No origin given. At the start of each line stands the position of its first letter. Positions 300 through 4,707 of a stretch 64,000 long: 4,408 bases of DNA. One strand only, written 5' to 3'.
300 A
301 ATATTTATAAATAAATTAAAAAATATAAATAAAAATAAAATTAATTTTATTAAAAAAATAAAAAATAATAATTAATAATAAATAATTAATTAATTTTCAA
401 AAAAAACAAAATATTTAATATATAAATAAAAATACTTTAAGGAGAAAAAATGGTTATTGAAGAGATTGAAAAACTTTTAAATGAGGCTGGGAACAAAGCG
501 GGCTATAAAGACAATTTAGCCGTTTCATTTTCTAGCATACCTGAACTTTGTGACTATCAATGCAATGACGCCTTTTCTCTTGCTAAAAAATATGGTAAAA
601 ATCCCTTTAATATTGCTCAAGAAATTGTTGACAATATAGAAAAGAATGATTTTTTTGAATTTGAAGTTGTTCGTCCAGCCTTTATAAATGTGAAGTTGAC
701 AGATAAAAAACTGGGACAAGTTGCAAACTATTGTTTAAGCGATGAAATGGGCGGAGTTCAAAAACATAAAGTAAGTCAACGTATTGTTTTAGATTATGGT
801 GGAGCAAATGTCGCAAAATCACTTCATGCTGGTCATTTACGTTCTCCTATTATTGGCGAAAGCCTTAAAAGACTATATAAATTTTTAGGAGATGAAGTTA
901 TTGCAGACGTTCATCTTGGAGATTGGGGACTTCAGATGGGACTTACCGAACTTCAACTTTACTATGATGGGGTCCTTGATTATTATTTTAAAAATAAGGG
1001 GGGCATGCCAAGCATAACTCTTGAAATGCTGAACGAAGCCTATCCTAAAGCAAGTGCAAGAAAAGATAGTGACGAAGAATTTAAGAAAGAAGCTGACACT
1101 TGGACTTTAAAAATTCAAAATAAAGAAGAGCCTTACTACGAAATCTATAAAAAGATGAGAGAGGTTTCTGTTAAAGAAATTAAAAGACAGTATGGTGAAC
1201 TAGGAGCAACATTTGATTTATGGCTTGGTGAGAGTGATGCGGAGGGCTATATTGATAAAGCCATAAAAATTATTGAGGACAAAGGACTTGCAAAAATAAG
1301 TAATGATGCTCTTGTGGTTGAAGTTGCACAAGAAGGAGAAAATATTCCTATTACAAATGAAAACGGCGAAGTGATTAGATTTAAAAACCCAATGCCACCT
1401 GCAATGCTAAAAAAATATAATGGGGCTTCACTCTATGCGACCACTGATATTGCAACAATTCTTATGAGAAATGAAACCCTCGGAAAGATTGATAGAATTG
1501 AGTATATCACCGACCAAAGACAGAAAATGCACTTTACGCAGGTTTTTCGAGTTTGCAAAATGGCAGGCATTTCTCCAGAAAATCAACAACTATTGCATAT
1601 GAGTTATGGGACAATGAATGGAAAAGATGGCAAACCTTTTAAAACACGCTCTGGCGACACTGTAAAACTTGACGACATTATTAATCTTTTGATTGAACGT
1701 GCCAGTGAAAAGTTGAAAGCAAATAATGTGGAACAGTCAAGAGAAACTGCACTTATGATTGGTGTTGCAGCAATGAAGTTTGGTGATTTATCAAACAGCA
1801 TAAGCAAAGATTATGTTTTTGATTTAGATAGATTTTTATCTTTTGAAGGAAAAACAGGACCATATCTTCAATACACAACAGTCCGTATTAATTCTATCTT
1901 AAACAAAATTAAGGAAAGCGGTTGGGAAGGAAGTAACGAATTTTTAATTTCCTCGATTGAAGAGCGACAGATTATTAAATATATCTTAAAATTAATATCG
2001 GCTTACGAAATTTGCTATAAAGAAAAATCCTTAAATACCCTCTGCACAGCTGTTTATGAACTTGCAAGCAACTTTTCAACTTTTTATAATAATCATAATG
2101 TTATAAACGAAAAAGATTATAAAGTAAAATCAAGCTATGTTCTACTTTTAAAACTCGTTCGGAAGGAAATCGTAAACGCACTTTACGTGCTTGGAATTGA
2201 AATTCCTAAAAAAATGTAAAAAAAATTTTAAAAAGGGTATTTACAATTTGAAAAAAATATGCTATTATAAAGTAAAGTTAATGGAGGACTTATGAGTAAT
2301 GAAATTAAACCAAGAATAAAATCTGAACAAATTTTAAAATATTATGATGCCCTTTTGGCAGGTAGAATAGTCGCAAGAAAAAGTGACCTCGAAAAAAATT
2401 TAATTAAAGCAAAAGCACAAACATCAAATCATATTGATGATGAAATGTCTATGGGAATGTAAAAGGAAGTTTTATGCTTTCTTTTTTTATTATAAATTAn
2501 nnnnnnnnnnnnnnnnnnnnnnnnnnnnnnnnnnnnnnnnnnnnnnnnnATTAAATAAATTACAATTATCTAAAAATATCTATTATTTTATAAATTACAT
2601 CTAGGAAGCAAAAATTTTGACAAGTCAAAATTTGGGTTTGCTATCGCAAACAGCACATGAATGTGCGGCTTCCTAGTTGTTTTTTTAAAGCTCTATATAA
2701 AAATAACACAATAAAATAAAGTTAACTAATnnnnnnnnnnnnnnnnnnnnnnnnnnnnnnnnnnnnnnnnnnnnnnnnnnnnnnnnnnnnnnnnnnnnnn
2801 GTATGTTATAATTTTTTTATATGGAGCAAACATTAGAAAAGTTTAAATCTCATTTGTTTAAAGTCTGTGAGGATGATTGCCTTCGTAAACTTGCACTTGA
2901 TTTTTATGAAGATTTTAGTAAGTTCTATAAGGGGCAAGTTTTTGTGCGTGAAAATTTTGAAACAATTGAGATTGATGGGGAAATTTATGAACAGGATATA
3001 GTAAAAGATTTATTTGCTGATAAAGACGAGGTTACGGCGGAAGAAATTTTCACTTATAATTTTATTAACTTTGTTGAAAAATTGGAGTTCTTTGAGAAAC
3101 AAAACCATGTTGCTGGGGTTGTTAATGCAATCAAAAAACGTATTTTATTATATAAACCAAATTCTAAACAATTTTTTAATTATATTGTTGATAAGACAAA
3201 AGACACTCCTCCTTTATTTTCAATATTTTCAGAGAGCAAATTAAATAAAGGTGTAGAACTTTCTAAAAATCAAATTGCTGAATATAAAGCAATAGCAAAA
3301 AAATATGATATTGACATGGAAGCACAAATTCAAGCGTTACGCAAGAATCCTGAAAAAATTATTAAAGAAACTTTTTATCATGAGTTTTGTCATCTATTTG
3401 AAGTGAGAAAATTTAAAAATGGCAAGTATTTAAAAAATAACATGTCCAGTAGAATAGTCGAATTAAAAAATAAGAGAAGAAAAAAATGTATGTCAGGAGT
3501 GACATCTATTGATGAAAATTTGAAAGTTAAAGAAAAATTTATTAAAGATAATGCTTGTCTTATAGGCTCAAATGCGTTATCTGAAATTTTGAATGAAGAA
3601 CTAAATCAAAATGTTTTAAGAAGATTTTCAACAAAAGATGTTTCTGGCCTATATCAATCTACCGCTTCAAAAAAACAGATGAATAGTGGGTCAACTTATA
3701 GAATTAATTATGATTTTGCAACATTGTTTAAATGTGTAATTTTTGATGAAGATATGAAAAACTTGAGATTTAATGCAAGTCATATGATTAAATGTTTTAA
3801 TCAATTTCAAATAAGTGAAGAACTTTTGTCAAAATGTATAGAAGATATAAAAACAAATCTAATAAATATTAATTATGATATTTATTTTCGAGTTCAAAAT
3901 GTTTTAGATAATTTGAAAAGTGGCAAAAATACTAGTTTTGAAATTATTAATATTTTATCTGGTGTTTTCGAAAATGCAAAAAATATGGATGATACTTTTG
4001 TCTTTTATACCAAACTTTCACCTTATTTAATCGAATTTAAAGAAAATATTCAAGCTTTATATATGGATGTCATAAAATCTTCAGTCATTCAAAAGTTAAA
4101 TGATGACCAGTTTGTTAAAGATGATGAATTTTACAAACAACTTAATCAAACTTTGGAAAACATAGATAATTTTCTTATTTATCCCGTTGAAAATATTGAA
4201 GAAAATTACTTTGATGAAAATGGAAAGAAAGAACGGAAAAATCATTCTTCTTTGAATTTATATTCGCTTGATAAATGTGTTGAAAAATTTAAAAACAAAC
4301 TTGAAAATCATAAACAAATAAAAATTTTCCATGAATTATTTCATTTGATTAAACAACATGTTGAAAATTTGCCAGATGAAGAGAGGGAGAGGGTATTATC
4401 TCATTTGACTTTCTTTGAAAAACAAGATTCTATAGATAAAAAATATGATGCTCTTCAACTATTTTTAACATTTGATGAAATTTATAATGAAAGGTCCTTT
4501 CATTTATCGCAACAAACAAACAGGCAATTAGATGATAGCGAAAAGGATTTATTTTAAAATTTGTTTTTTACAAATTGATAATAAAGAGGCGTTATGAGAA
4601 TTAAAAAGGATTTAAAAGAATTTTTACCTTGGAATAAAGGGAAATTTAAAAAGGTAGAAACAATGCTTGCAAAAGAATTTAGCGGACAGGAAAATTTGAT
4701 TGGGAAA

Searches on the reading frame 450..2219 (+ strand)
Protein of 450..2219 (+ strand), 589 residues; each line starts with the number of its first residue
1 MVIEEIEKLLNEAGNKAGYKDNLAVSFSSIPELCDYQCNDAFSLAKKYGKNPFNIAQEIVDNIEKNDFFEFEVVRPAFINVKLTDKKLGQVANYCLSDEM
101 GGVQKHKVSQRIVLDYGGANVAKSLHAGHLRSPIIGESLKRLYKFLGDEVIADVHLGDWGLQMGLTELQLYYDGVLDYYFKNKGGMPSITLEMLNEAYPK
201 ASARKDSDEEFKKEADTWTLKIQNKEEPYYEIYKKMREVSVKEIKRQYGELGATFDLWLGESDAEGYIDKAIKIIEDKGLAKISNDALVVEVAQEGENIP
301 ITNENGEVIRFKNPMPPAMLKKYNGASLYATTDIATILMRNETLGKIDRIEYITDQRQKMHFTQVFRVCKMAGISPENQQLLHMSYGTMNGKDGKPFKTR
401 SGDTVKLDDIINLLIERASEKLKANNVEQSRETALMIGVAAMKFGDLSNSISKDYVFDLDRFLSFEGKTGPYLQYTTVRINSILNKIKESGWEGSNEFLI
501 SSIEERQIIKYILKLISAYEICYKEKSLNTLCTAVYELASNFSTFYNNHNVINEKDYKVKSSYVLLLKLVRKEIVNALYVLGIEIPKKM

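Call 90: find_homologous_proteins(query=window:450-2219:+, max_evalue=1e-100)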
Query window:450-2219:+ (589 aa): 7835 proteins with E <= 1e-100 among 8000 candidates; the best 120 are listed.
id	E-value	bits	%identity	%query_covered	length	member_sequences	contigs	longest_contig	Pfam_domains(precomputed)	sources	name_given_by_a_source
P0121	0.0e+0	1312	100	100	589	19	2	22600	PF05746.22,PF00750.26,PF03485.22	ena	-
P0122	9.4e-288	974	73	100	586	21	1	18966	PF05746.22,PF00750.26,PF03485.22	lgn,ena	-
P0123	4.2e-287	972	73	100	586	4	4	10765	PF05746.22,PF00750.26,PF03485.22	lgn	-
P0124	1.8e-286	970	73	100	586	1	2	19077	PF05746.22,PF00750.26,PF03485.22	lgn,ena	-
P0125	1.5e-283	960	72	100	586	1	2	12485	PF05746.22,PF00750.26,PF03485.22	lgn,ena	-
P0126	2.8e-283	959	72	100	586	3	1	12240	PF05746.22,PF00750.26,PF03485.22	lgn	-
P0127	7.9e-283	958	72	100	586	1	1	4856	PF05746.22,PF00750.26,PF03485.22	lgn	-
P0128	8.5e-283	957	72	100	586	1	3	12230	PF05746.22,PF00750.26,PF03485.22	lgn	-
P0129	1.2e-282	957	72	100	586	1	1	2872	PF05746.22,PF00750.26,PF03485.22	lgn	-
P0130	1.6e-282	956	72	100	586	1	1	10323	PF05746.22,PF00750.26,PF03485.22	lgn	-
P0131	2.1e-282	956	72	100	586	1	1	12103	PF05746.22,PF00750.26,PF03485.22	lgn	-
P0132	2.2e-282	956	72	100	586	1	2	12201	PF05746.22,PF00750.26,PF03485.22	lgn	-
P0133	2.8e-282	956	72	100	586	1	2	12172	PF05746.22,PF00750.26,PF03485.22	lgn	-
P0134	2.9e-282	956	72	100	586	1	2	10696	PF05746.22,PF00750.26,PF03485.22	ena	-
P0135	3.8e-282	955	72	100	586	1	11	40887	PF05746.22,PF00750.26,PF03485.22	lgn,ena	-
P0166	1.7e-279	947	72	100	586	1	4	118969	PF05746.22,PF00750.26,PF03485.22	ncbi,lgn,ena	-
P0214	8.8e-270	914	70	100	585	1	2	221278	PF05746.22,PF00750.26,PF03485.22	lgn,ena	-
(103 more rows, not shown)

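Call 91: find_encoding_contigs(protein=P0166, flank=10000, max_places=3)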
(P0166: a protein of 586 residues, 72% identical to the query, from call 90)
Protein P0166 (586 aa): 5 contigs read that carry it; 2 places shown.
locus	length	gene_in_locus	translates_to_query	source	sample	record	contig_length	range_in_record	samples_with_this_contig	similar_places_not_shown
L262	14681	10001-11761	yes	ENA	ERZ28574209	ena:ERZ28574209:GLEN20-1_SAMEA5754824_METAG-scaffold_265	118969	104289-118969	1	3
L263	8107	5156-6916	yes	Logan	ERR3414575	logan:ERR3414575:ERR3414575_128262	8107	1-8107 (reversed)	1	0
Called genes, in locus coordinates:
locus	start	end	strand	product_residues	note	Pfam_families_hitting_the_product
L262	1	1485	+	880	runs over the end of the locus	PF00690:Cation_ATPase_N (weak), PF00122:E1-E2_ATPase, PF00702:Hydrolase, PF13246:Cation_ATPase, PF00689:Cation_ATPase_C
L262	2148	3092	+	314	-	-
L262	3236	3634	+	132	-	-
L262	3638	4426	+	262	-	PF00106:adh_short, PF13561:adh_short_C2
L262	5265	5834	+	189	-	PF08769:Spo0A_C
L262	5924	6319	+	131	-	-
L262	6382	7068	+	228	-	PF00881:Nitroreductase (faint), PF14512:TM1586_NiRdase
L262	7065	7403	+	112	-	-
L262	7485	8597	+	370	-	PF05496:RuvB_N (weak), PF13177:DNA_pol3_delta2, PF00004:AAA, PF07728:AAA_5 (weak), PF13401:AAA_22 (faint), PF22608:DNAX_ATPase_lid, PF12169:DNA_pol3_gamma3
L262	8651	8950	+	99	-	-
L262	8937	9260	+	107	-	PF02575:YbaB_DNA_bd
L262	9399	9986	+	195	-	PF21176:RecR_HhH, PF02132:RecR_ZnF, PF01751:Toprim, PF13662:Toprim_4, PF21175:RecR_C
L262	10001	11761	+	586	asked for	PF03485:Arg_tRNA_synt_N, PF00750:tRNA-synt_1d, PF05746:DALR_1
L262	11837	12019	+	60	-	-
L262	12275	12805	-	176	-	-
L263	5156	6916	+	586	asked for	PF03485:Arg_tRNA_synt_N, PF00750:tRNA-synt_1d, PF05746:DALR_1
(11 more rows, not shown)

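Call 92: find_encoding_contigs(protein=P0122, flank=10000, max_places=2)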
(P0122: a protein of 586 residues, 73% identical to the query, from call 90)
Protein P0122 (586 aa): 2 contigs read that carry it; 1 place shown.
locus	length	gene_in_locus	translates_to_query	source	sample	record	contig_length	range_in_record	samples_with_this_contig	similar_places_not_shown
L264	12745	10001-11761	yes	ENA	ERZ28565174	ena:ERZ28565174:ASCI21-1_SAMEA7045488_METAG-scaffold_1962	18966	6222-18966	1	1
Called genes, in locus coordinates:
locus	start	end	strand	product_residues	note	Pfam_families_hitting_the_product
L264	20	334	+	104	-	PF07561:DUF1540 (faint)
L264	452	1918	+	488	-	-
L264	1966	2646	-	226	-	-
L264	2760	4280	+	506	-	PF01943:Polysacc_synt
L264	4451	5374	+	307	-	PF01207:Dus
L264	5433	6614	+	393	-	PF00162:PGK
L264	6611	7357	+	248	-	PF00121:TIM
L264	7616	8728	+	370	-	PF05496:RuvB_N (faint), PF13177:DNA_pol3_delta2, PF00004:AAA, PF13401:AAA_22 (faint), PF22608:DNAX_ATPase_lid, PF12169:DNA_pol3_gamma3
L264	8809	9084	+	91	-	-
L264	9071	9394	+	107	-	PF02575:YbaB_DNA_bd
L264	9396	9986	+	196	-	PF21176:RecR_HhH, PF02132:RecR_ZnF, PF01751:Toprim, PF13662:Toprim_4, PF21175:RecR_C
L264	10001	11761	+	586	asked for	PF03485:Arg_tRNA_synt_N, PF00750:tRNA-synt_1d, PF05746:DALR_1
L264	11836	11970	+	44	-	-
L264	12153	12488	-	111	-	-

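Call 96: find_encoding_contigs(protein=P0214, flank=10000, max_places=3)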
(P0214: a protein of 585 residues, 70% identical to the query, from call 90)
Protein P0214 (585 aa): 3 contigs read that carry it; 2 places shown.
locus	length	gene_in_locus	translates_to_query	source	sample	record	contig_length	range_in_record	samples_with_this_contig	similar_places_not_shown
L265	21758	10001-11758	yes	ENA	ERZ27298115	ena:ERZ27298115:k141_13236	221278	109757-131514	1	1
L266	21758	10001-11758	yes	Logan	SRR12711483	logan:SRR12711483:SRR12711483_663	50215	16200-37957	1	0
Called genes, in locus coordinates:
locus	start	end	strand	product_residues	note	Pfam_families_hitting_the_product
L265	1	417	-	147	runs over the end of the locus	PF01281:Ribosomal_L9_N, PF03948:Ribosomal_L9_C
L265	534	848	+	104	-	-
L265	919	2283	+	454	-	-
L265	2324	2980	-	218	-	-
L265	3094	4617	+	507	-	PF01943:Polysacc_synt, PF03023:MurJ (weak)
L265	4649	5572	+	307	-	PF01207:Dus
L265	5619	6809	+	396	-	PF00162:PGK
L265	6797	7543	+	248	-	PF00121:TIM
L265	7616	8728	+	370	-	PF05496:RuvB_N (weak), PF13177:DNA_pol3_delta2, PF00004:AAA, PF07728:AAA_5 (weak), PF22608:DNAX_ATPase_lid, PF12169:DNA_pol3_gamma3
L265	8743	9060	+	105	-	-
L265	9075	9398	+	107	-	PF02575:YbaB_DNA_bd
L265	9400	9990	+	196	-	PF21176:RecR_HhH, PF02132:RecR_ZnF, PF01751:Toprim, PF13662:Toprim_4, PF21175:RecR_C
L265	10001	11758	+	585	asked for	PF03485:Arg_tRNA_synt_N, PF00750:tRNA-synt_1d, PF05746:DALR_1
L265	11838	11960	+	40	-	-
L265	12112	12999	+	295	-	PF00483:NTP_transferase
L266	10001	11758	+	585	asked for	PF03485:Arg_tRNA_synt_N, PF00750:tRNA-synt_1d, PF05746:DALR_1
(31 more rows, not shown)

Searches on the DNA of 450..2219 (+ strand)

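Call 94: search_with_rna_model(model_id=R1, sources=[L262, L263, L264, L008, L010, L012, L256, L258, L260], max_evalue=1)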
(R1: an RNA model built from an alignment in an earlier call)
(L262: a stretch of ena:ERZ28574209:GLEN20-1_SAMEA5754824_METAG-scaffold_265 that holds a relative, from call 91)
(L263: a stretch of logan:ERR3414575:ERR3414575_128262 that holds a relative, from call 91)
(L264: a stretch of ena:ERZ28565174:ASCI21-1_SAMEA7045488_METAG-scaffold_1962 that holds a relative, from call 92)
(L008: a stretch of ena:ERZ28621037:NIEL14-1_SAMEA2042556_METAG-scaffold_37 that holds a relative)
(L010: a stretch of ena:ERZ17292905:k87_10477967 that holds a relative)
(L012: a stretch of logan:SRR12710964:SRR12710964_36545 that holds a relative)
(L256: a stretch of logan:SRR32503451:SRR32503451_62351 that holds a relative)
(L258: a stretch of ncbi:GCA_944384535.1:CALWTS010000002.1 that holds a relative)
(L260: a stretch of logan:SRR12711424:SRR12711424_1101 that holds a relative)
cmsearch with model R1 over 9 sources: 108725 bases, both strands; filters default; matches with E-value up to 1: 0.
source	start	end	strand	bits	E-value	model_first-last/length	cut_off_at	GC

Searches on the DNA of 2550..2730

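Call 47: search_rna_families(source=window, start=2550, end=2730, threshold=evalue, max_evalue=10)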
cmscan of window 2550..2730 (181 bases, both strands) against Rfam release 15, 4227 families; matches with E-value up to 10: 5.
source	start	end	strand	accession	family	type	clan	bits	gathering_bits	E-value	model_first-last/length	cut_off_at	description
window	2560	2686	+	RF00242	ctRNA_pT181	Gene; antisense;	-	19.5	56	2.4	1-94/94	no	ctRNA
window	2623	2720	+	RF01797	fstAT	Gene; antitoxin;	-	17.7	72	0.66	1-94/94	no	Fst antitoxin sRNA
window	2568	2641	+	RF01480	rli52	Cis-reg;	-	16.2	70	3.9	1-95/95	no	Listeria sRNA rli52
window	2679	2717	+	RF01335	CRISPR-DR22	Gene; CRISPR;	-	12.4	50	3.6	1-36/36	no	CRISPR RNA direct repeat element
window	2564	2675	-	RF00411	SNORA9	Gene; snRNA; snoRNA; HACA-box;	CL00027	10.5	85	7.4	1-133/133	no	Small nucleolar RNA SNORA9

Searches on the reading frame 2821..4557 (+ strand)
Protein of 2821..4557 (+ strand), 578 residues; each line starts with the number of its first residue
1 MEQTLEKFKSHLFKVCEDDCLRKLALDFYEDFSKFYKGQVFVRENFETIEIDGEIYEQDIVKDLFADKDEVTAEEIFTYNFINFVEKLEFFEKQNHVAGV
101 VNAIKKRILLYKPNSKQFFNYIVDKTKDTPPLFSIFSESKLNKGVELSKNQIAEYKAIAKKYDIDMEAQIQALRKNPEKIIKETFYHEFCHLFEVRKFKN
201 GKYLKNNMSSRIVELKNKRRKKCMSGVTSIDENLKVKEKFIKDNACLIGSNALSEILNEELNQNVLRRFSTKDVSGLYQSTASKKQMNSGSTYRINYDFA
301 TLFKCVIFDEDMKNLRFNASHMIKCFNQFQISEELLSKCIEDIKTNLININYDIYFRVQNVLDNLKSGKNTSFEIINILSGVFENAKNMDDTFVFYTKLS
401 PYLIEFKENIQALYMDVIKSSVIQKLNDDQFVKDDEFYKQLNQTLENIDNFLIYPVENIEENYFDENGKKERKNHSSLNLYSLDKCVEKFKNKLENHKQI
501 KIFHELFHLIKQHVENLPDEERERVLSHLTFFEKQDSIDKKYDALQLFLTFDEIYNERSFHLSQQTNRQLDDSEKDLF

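Call 23: search_protein_families(library=pfam, proteins=[window:2821-4557:+])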
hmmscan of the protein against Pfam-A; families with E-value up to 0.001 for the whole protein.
window:2821-4557:+ (578 aa): 0 families

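Call 49: find_encoding_contigs(protein=window:2821-4557:+, flank=10000, max_places=8)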
Protein window:2821-4557:+ (578 aa): 20 contigs read that carry it; 8 places shown.
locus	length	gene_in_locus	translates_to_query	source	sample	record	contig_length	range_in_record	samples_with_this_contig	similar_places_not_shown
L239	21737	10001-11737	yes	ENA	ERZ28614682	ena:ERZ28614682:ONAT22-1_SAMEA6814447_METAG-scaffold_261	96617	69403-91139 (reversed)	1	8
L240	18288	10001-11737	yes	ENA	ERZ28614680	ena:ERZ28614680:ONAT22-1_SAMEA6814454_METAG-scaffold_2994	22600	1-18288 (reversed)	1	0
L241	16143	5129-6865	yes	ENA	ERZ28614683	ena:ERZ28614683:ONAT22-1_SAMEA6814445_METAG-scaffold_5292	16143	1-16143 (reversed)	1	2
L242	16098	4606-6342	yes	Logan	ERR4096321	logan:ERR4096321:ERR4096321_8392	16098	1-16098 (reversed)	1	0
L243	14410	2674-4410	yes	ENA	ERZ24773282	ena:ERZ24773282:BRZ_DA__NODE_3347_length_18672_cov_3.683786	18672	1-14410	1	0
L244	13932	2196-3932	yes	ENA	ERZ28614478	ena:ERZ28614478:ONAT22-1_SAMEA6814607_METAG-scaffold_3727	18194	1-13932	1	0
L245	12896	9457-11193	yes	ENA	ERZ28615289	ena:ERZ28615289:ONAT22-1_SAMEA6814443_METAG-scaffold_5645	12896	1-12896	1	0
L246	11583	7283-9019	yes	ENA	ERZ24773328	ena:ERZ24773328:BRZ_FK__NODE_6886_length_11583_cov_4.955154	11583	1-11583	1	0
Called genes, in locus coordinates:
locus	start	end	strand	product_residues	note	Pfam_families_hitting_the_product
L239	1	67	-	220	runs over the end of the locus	-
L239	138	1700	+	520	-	PF01943:Polysacc_synt, PF13440:Polysacc_synt_3 (weak)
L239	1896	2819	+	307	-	PF01207:Dus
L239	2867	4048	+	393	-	PF00162:PGK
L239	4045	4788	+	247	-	PF00121:TIM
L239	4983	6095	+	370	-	PF05496:RuvB_N (faint), PF13177:DNA_pol3_delta2, PF00004:AAA, PF07728:AAA_5 (weak), PF13401:AAA_22 (faint), PF22608:DNAX_ATPase_lid, PF12169:DNA_pol3_gamma3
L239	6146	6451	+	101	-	-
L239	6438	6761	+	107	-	PF02575:YbaB_DNA_bd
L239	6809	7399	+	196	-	PF21176:RecR_HhH, PF02132:RecR_ZnF, PF01751:Toprim, PF13662:Toprim_4, PF21175:RecR_C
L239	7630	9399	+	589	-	PF03485:Arg_tRNA_synt_N, PF00750:tRNA-synt_1d, PF05746:DALR_1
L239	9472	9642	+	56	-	-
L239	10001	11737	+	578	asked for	-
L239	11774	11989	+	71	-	-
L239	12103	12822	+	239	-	PF14808:TMEM164 (weak)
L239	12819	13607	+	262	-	-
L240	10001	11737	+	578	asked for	-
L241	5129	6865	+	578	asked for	-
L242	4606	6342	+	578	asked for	-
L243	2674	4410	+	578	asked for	-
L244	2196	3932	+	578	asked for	-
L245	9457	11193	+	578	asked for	-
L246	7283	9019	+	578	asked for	-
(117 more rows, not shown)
